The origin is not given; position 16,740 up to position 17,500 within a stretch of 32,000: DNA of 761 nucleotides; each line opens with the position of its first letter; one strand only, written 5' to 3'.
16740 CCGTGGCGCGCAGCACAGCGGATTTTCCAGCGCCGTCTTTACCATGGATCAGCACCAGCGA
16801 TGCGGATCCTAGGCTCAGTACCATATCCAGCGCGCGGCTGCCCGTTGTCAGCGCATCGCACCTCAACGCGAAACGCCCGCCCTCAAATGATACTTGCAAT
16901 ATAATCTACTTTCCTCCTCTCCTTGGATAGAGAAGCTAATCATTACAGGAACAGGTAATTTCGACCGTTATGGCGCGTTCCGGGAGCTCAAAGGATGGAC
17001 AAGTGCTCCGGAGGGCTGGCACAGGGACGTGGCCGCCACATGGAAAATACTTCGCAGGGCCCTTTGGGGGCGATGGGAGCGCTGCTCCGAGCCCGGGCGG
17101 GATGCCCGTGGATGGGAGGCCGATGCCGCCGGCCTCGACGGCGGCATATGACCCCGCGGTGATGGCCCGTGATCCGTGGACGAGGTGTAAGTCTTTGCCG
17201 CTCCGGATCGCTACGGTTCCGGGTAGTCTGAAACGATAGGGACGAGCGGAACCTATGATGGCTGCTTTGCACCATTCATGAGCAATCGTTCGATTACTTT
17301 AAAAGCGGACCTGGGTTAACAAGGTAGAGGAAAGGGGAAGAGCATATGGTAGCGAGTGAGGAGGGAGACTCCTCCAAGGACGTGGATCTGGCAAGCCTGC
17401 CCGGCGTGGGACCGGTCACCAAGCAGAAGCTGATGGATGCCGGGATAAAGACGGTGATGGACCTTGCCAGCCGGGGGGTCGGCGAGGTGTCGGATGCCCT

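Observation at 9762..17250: Two ~180-bp GC-rich inverted repeats (~94% identical) in separate intergenic regions, bracketing a 7.1-kb gene block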

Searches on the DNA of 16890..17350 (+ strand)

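Call 8: search_rna_families(source=window, start=16890, end=17350, threshold=evalue, max_evalue=10, show_alignments=2)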
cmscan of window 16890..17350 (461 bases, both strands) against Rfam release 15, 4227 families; matches with E-value up to 10: 2.
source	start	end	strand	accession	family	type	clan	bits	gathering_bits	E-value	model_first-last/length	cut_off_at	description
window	17125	17234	+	RF01955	NEAT1_1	Gene; lncRNA;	-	12.3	50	7.4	1-122/122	no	Nuclear enriched abundant transcript 1 conserved region 1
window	17123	17147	+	RF02357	RNaseP-T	Gene; ribozyme;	CL00002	10.5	60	6.8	1-208/208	no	RNaseP truncated form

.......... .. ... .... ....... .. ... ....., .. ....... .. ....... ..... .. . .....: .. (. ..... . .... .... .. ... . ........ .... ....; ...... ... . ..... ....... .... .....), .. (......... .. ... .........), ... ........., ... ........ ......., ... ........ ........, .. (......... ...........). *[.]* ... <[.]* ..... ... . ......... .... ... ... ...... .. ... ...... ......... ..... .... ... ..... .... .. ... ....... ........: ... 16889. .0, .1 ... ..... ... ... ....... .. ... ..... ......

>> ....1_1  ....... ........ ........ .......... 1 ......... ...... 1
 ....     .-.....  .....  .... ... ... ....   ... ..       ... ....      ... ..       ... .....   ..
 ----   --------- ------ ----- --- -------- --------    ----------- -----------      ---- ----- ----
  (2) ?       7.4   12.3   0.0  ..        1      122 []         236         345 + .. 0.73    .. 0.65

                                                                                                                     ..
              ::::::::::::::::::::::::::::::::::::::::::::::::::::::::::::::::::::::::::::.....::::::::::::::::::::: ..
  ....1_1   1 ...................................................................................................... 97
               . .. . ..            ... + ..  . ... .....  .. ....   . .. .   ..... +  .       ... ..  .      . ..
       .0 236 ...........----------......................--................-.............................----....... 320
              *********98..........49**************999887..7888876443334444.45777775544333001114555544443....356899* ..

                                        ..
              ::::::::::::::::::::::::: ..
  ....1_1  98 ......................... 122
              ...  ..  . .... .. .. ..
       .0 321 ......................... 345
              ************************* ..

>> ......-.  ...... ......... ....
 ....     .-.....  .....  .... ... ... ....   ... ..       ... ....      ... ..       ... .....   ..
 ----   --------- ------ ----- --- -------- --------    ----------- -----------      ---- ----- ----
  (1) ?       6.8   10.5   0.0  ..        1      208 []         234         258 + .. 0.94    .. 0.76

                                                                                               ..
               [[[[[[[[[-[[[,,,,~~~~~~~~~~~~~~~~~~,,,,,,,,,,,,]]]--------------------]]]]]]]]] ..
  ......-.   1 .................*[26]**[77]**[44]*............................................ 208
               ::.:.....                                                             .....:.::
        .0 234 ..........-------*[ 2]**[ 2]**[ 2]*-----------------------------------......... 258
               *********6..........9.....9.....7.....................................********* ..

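Call 85: search_dna_similar(query=window:16982-17249:+, collection=phages, mode=distant, max_rows=8)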
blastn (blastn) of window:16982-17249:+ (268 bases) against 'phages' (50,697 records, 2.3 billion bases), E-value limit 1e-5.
No match.

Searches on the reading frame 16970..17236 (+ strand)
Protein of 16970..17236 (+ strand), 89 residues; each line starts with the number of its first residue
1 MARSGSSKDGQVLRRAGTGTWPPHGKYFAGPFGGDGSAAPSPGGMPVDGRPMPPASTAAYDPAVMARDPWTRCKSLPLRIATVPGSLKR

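Call 18: find_homologous_proteins(query=A1, max_evalue=1)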
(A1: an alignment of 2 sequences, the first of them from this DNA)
Query A1 (2 sequences): 141 candidates shared short words with the query, none scored E <= 1.

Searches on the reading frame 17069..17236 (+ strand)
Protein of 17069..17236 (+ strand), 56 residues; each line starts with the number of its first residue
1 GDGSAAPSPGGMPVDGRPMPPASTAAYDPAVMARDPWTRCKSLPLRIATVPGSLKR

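Call 36: search_protein_representatives(protein=window:17069-17236:+)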
Query: 56 residues. Proteins with E-value up to 0.001 (for the whole library): 26; up to 1e-10: 1; up to 1e-30: 0. The best 26 are listed.
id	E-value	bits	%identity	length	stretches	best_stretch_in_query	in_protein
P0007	2.6e-14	68.4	70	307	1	1-56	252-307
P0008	1.3e-10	56.8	70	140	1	1-51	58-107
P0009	1.0e-08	50.8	60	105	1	2-44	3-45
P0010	1.1e-07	47.7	61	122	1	1-44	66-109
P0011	1.0e-06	44.6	57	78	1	1-44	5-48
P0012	2.5e-06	43.4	55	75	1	1-44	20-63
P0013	3.5e-06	42.9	55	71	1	1-44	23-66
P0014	3.7e-06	42.8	34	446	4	16-48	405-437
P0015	7.5e-06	41.9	55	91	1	1-44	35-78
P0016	1.1e-05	41.3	51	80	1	1-55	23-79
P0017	1.2e-05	41.3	53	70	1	1-45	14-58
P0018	1.8e-05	40.7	55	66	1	2-45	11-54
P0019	1.8e-05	40.7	54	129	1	1-46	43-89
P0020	2.1e-05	40.5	52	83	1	1-44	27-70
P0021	3.9e-05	39.6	58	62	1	8-45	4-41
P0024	5.1e-05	39.3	55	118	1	1-44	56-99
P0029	3.2e-04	36.8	49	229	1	1-47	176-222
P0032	9.1e-04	35.3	48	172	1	3-44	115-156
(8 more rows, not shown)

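Call 39: search_protein_families(library=pfam, proteins=[P0007, P0008, P0024, P0029, P0032, P0019], max_evalue=0.01)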
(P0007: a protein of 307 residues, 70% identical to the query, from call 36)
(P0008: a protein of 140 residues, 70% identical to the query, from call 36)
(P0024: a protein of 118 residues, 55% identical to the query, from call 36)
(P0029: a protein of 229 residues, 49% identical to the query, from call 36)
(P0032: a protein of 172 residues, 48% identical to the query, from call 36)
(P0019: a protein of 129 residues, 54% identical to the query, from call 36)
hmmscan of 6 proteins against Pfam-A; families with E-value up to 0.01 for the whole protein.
P0007 (307 aa): 1 family
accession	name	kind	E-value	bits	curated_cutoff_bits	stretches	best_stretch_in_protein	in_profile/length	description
PF07282.18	Cas12f1-like_TNB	-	5.8e-10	39.6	26.3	1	182-245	2-60/60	Cas12f1-like, TNB domain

P0008 (140 aa): 1 family
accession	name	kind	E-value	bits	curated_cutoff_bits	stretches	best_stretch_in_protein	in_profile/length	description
PF07282.18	Cas12f1-like_TNB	-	5.6e-08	33.3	26.3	1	3-51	17-60/60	Cas12f1-like, TNB domain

P0024 (118 aa): 1 family
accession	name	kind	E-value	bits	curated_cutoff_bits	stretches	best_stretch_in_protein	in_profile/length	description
PF07282.18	Cas12f1-like_TNB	-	2.1e-08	34.6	26.3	1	3-49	19-60/60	Cas12f1-like, TNB domain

P0029 (229 aa): 1 family
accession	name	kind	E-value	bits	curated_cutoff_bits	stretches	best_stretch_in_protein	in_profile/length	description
PF01812.26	5-FTHF_cyc-lig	-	4.7e-17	62.9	27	1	6-155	1-140/186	5-formyltetrahydrofolate cyclo-ligase family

P0032 (172 aa): 1 family
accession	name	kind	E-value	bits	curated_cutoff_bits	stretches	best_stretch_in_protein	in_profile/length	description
PF07282.18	Cas12f1-like_TNB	-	4e-11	43.4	26.3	1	42-106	1-60/60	Cas12f1-like, TNB domain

P0019 (129 aa): 0 families

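Call 40: search_protein_families(library=ncbifam, proteins=[P0007, P0032], max_evalue=0.01)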
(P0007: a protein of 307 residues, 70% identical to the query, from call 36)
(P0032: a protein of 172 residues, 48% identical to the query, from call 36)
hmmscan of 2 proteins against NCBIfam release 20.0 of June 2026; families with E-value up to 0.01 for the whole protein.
P0007 (307 aa): 5 families
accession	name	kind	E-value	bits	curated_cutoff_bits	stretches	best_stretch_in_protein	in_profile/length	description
NF040570.1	guided_TnpB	subfamily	5.5e-21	75.3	100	1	27-248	155-389/389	RNA-guided endonuclease TnpB family protein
TIGR01766.2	TIGR01766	domain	9.7e-13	48.4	32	1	126-208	3-82/82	IS200/IS605 family accessory protein TnpB-related protein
NF049972.1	CRISPR_Cas12f2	exception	5.4e-11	42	450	1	88-211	360-476/524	type V CRISPR-associated effector Cas12f2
NF038280.1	IS607_TnpB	exception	3.8e-05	22.8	350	1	102-247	246-390/431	IS607 family element RNA-guided endonuclease TnpB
NF038281.1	IS200_TnpB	exception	0.0082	15.3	425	1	45-250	156-360/360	IS200/IS605 family element RNA-guided endonuclease TnpB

P0032 (172 aa): 3 families
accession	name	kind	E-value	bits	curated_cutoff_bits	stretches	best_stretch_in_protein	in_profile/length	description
NF040570.1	guided_TnpB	subfamily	9.1e-09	35.1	100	1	40-106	317-386/389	RNA-guided endonuclease TnpB family protein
TIGR01766.2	TIGR01766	domain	9.5e-05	22.8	32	1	39-69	52-82/82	IS200/IS605 family accessory protein TnpB-related protein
NF049972.1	CRISPR_Cas12f2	exception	0.00037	19.4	450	1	41-75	445-479/524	type V CRISPR-associated effector Cas12f2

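Call 44: find_encoding_contigs(protein=P0007, flank=5000, max_places=6)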
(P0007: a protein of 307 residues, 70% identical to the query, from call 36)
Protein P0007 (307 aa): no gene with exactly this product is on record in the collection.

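Call 45: find_encoding_contigs(protein=P0008, flank=5000, max_places=6)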
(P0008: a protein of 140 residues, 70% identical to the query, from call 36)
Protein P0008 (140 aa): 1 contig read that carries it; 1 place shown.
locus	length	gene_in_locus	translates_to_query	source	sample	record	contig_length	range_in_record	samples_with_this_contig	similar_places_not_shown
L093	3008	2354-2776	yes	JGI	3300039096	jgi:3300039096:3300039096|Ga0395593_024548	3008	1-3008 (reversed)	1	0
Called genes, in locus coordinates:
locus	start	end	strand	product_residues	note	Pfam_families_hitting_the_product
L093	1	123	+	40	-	?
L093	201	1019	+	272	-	-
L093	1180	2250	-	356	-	PF00702:Hydrolase, PF13419:HAD_2 (faint)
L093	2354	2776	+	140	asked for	PF07282:Cas12f1-like_TNB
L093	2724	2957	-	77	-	PF18653:Arcadin_1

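Call 47: find_encoding_contigs(protein=P0019, flank=4000, max_places=4)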
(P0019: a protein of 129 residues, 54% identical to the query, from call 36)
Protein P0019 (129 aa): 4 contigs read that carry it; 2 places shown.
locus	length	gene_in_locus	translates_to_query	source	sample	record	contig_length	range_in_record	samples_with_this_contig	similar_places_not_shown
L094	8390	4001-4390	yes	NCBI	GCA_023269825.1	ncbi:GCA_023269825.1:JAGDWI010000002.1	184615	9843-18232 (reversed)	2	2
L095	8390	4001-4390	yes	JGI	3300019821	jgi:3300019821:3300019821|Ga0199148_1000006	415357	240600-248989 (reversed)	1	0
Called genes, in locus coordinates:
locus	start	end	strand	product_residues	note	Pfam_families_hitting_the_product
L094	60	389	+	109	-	PF08068:DKCLD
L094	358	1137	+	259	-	PF21238:Pus10_C, PF01509:TruB_N (weak), PF16198:TruB_C_2, PF01472:PUA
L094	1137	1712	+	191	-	PF05175:MTS, PF02475:TRM5-TYW2_MTfase, PF06325:PrmA, PF10294:Methyltransf_16 (weak), PF09445:Methyltransf_15 (weak), PF13847:Methyltransf_31, PF08242:Methyltransf_12 (weak), PF13649:Methyltransf_25 (weak)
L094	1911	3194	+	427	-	PF16795:Phage_integr_3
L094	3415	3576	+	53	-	-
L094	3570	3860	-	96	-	-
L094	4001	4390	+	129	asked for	-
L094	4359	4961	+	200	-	-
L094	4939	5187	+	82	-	-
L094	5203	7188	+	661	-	-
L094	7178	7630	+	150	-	-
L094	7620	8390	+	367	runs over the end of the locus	PF18689:PriX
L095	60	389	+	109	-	PF08068:DKCLD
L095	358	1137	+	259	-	PF21238:Pus10_C, PF01509:TruB_N (weak), PF16198:TruB_C_2, PF01472:PUA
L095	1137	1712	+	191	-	PF05175:MTS, PF02475:TRM5-TYW2_MTfase, PF06325:PrmA, PF10294:Methyltransf_16 (weak), PF09445:Methyltransf_15 (weak), PF13847:Methyltransf_31, PF08242:Methyltransf_12 (weak), PF13649:Methyltransf_25 (weak)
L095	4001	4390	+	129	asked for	-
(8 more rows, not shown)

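Call 48: find_encoding_contigs(protein=P0009, flank=4000, max_places=4)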
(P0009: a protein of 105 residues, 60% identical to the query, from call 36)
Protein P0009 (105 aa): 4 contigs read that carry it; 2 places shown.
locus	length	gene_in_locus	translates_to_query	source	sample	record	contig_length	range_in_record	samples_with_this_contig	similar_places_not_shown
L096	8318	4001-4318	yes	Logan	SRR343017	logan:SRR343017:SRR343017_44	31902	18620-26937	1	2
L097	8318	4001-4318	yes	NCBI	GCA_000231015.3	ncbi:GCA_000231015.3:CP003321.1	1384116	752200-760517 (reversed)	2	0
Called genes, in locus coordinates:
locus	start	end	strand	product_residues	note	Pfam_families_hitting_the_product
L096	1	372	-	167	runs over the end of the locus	PF13420:Acetyltransf_4, PF13480:Acetyltransf_6, PF13673:Acetyltransf_10, PF00583:Acetyltransf_1, PF13508:Acetyltransf_7, PF08445:FR47 (weak)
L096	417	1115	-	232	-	PF13549:ATP-grasp_5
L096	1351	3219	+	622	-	PF02776:TPP_enzyme_N (faint), PF01855:POR_N, PF02775:TPP_enzyme_C, PF12797:Fer4_2 (faint), PF13237:Fer4_10 (weak), PF00037:Fer4 (weak)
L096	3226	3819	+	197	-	PF01558:POR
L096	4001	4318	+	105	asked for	-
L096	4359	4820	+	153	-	PF12724:Flavodoxin_5 (weak)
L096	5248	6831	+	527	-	PF07969:Amidohydro_3, PF01979:Amidohydro_1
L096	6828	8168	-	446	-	PF00202:Aminotran_3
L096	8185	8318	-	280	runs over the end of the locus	-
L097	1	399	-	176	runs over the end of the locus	PF13480:Acetyltransf_6, PF13673:Acetyltransf_10, PF13420:Acetyltransf_4, PF00583:Acetyltransf_1, PF13508:Acetyltransf_7, PF08445:FR47 (weak)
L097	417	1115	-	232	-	PF13549:ATP-grasp_5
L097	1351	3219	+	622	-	PF02776:TPP_enzyme_N (faint), PF01855:POR_N, PF02775:TPP_enzyme_C, PF12797:Fer4_2 (faint), PF13237:Fer4_10 (weak), PF00037:Fer4 (weak)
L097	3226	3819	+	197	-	PF01558:POR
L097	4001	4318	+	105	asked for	-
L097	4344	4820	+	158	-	PF12724:Flavodoxin_5 (weak)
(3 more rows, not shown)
